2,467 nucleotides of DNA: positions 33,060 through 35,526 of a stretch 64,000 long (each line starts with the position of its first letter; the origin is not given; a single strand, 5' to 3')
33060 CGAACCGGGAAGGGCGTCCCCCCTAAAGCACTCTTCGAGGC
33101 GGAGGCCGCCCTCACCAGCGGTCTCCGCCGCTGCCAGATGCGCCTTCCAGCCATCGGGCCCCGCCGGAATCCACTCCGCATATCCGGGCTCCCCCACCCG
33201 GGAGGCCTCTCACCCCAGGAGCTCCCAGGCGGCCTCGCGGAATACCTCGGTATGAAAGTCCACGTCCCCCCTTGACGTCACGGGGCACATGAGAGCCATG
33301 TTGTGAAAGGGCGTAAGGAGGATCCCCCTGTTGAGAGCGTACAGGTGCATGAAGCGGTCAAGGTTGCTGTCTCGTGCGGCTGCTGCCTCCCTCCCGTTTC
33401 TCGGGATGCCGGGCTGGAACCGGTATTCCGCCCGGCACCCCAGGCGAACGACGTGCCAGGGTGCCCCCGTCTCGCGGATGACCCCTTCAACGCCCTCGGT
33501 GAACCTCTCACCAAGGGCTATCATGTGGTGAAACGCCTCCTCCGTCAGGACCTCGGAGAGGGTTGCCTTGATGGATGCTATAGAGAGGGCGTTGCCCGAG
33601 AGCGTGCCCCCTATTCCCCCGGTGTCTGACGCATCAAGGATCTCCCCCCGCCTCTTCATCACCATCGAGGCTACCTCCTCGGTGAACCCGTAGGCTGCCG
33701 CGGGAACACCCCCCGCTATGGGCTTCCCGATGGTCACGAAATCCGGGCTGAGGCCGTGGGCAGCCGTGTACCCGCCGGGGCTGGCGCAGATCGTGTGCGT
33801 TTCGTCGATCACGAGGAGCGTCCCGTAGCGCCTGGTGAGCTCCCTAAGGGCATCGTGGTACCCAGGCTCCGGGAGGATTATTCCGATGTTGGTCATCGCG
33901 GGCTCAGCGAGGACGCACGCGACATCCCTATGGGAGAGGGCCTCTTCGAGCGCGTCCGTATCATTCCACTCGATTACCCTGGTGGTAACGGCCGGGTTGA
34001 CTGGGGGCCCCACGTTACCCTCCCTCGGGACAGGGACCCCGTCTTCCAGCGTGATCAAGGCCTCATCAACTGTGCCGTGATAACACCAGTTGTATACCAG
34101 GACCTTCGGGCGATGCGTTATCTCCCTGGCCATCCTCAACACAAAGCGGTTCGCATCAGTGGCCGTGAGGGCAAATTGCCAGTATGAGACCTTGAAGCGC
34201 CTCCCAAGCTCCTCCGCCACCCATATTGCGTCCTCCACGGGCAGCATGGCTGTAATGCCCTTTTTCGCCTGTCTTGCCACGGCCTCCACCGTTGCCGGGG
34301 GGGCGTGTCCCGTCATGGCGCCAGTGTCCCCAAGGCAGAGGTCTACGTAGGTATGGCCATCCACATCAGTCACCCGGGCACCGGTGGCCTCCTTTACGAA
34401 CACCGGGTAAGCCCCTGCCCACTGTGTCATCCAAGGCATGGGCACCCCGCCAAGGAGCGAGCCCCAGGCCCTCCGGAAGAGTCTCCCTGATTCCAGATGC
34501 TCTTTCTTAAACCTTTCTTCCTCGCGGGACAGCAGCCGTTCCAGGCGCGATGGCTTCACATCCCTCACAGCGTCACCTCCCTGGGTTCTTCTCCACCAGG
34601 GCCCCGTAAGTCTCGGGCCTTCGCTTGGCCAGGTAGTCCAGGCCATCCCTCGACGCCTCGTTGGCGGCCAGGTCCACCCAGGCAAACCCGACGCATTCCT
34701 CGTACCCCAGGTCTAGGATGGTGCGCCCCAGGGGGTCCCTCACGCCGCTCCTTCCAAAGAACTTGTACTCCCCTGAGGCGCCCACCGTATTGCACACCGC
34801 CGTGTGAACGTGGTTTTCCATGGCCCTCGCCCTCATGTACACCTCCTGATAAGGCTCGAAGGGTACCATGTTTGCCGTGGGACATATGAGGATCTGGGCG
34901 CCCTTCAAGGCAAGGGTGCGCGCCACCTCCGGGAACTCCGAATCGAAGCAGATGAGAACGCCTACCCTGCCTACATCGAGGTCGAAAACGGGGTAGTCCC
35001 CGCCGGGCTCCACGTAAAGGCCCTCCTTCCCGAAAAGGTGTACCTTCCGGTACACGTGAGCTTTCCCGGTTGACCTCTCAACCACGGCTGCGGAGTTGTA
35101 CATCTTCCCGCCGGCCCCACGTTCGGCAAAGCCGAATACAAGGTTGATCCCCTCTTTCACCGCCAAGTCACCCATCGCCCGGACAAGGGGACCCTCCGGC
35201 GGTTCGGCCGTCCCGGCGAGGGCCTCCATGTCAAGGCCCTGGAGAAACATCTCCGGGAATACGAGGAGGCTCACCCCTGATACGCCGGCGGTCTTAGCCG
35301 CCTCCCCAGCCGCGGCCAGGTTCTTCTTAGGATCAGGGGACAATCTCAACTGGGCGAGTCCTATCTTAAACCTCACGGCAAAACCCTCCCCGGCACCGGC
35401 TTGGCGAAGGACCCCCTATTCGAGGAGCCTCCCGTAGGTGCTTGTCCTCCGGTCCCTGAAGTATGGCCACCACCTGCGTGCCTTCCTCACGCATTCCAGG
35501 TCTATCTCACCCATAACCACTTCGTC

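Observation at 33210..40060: Seven-gene amide/ureido-amine catabolic operon with two CN-hydrolases and a hidden micro-ORF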

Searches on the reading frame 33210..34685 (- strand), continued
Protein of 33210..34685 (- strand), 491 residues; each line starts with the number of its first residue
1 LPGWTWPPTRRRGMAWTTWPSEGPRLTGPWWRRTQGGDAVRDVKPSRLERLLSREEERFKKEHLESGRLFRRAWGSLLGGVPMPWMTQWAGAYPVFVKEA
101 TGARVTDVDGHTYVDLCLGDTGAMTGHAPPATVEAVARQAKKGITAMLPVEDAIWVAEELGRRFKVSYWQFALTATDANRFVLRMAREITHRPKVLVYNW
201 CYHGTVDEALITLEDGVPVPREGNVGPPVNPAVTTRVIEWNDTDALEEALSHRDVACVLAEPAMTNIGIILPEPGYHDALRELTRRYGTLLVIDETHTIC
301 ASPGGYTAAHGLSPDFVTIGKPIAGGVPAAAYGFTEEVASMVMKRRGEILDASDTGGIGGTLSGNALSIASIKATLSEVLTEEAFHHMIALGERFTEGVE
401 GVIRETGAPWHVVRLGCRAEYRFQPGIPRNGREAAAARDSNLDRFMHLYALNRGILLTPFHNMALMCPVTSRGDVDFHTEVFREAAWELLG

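Call 88: search_protein_families(library=pfam, proteins=[L092:4319-5728:+], max_evalue=0.0001)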
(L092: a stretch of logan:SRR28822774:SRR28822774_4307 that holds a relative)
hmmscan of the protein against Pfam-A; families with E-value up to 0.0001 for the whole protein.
L092:4319-5728:+ (469 aa): 1 family
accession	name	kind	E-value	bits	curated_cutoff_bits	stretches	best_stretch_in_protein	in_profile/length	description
PF03704.23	BTAD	-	2.8e-23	83.4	22.1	1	108-256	1-141/146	Bacterial transcriptional activator domain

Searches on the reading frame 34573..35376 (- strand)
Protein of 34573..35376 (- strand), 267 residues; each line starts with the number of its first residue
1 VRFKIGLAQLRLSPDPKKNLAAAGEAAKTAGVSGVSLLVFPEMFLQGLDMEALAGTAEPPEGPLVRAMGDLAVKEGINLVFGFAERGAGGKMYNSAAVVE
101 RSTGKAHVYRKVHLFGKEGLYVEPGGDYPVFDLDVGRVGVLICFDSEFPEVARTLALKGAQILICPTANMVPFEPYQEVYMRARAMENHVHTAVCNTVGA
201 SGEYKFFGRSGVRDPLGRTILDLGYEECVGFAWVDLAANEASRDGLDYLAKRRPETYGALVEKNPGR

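Call 5: search_protein_families(library=pfam, proteins=[window:34573-35376:-], max_evalue=0.01)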
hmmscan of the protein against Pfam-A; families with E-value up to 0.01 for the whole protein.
window:34573-35376:- (267 aa): 1 family
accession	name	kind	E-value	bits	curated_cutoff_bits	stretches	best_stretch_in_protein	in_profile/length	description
PF00795.27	CN_hydrolase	-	6.2e-48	163.8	23.2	1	4-238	1-250/256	Carbon-nitrogen hydrolase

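Call 6: search_protein_families(library=ncbifam, proteins=[window:34573-35376:-], max_evalue=0.01)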
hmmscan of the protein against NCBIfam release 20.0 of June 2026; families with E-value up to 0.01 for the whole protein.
window:34573-35376:- (267 aa): 10 families
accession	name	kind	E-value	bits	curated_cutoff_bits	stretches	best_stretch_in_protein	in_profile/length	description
NF040852.1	nitrile_Arch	equivalog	2e-42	145.1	500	1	15-257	14-260/262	nitrilase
TIGR03381.1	agmatine_aguB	equivalog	9.8e-31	107.1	410.25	1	5-259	3-278/279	N-carbamoylputrescine amidase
NF033621.1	de_GSH_amidase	exception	3.2e-27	95.5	355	1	5-253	2-254/260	deaminated glutathione amidase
NF009803.0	PRK13287.1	equivalog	3e-19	69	406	1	28-220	46-242/333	formamidase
NF009802.0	PRK13286.1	equivalog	3.1e-18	65.8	427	1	29-237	46-259/345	aliphatic amidase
NF010588.0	PRK13981.1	equivalog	6e-18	64.5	479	1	2-223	4-232/546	NAD+ synthase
TIGR00546.1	lnt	equivalog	7.6e-17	61.6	132.9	2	123-209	303-394/395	apolipoprotein N-acyltransferase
NF043013.1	DeGluthAmidYersProt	equivalog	5.9e-15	55.1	500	1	5-219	6-235/278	deaminated glutathione amidase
NF007757.0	PRK10438.1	equivalog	2.4e-13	49.9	249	1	29-220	29-217/256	amidohydrolase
TIGR04048.1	nitrile_sll0784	equivalog_domain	6.1e-06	25.4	502.6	1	62-187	77-206/301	Nit6803 family nitrilase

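Call 8: search_solved_structures(query=window:34573-35376:-, max_evalue=1e-10)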
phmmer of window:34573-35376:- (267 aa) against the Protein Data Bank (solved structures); distinct sequences matched with E-value up to 1e-10: 31.
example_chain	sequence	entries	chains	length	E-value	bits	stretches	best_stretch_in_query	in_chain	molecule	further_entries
3ivz_A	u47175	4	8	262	2.5e-38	135.1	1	14-257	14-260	Nitrilase | Beta ureidopropionase (Beta-alanine synthase)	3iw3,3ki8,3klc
1j31_A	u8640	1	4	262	3e-38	134.8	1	15-257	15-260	Hypothetical protein PH0642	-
7ovg_A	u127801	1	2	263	5.2e-37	130.7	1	15-257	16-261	CN hydrolase domain-containing protein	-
6ypa_A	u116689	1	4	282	6.6e-37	130.4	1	15-257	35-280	CN hydrolase domain-containing protein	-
2w1v_A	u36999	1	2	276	5.8e-26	94.5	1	3-258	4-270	NITRILASE HOMOLOG 2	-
5jqn_A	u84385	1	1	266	5.6e-24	88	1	4-256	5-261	Aliphatic amidase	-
3hkx_A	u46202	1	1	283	7e-24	87.7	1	4-256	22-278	Amidase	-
4izt_A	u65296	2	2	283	1.8e-23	86.4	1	4-256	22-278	Amidase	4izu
4izw_A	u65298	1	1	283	9e-23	84.1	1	4-256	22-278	Amidase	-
5ny2_A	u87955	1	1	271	1.2e-22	83.7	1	4-256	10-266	Amidase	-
4izs_A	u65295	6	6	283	1.4e-22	83.4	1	4-256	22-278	Amidase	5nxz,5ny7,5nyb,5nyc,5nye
5nz5_A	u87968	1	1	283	1.8e-22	83.1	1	4-256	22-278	Amidase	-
4izv_A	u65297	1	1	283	3.5e-22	82.1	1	4-256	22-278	Amidase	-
1f89_A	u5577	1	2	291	2.8e-19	72.6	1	2-258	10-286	32.5 KDA PROTEIN YLR351C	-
5h8i_A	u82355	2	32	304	6.7e-19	71.4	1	8-261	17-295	N-carbamoylputrescine amidohydrolase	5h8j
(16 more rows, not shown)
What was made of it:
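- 34573..35376 (-): CN2: second carbon-nitrogen hydrolase, Nit/archaeal-'nitrilase'-like, 267 aa, GTG start. Best PDB hits are Pyrococcus 3ivz and 1j31 at 135 bits, and Nit2 at 94 bits (calls 5, 8).
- On Nitrilase / omega-amidase (for CN2): The best PDB relatives are Pyrococcus 'nitrilase' at 135 bits and Nit2 at 94 bits (call 8).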
